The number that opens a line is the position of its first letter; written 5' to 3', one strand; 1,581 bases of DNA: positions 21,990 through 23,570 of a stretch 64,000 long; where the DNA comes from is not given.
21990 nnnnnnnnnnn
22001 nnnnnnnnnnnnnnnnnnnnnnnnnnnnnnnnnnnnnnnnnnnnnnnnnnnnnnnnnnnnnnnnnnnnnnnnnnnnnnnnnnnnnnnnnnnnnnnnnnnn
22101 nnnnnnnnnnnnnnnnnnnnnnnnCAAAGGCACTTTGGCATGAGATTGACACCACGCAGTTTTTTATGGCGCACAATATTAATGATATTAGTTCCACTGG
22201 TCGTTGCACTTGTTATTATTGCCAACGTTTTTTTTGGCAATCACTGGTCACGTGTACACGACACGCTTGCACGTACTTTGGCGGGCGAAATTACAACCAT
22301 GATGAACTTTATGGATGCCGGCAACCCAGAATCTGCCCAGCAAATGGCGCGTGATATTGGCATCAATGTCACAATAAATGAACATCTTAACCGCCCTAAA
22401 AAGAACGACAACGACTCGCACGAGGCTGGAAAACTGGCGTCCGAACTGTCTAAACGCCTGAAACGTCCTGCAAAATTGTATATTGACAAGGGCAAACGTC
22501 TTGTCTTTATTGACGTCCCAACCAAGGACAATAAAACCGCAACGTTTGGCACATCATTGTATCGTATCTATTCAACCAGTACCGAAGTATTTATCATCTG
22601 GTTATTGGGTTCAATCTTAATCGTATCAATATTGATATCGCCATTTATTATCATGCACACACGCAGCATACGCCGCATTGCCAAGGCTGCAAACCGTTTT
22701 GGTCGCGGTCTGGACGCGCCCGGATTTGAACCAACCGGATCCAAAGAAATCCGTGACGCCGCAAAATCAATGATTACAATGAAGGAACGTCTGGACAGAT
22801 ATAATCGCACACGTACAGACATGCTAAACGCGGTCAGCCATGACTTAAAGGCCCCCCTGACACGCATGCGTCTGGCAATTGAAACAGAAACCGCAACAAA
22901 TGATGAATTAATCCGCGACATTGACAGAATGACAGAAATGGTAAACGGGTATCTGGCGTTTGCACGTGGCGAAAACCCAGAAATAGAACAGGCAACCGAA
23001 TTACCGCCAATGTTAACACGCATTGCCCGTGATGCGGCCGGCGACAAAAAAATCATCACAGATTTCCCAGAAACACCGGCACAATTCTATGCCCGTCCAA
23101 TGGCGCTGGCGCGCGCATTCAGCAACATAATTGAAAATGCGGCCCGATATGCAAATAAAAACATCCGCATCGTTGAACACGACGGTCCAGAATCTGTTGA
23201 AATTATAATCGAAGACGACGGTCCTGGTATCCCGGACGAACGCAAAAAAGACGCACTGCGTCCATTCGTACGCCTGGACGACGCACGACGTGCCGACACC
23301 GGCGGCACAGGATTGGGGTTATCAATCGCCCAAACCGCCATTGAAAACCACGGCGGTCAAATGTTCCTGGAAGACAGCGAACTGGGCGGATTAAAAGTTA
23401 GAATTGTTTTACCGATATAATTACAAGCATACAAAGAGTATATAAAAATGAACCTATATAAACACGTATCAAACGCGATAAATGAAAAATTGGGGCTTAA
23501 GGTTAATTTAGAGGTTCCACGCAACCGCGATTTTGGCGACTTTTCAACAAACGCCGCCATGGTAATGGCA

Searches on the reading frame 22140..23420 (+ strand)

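Call 21: search_protein_families(library=pfam, proteins=[window:22140-23420:+], max_evalue=0.00001)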
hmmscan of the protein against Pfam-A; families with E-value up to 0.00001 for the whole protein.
window:22140-23420:+ (426 aa): 2 families
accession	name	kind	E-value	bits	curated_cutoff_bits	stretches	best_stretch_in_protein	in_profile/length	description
PF02518.31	HATPase_c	-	1e-20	74.6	26.4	1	320-425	3-108/111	Histidine kinase-, DNA gyrase B-, and HSP90-like ATPase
PF00512.31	HisKA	-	1.5e-07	31.8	26.9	1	225-279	2-65/66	His Kinase A (phospho-acceptor) domain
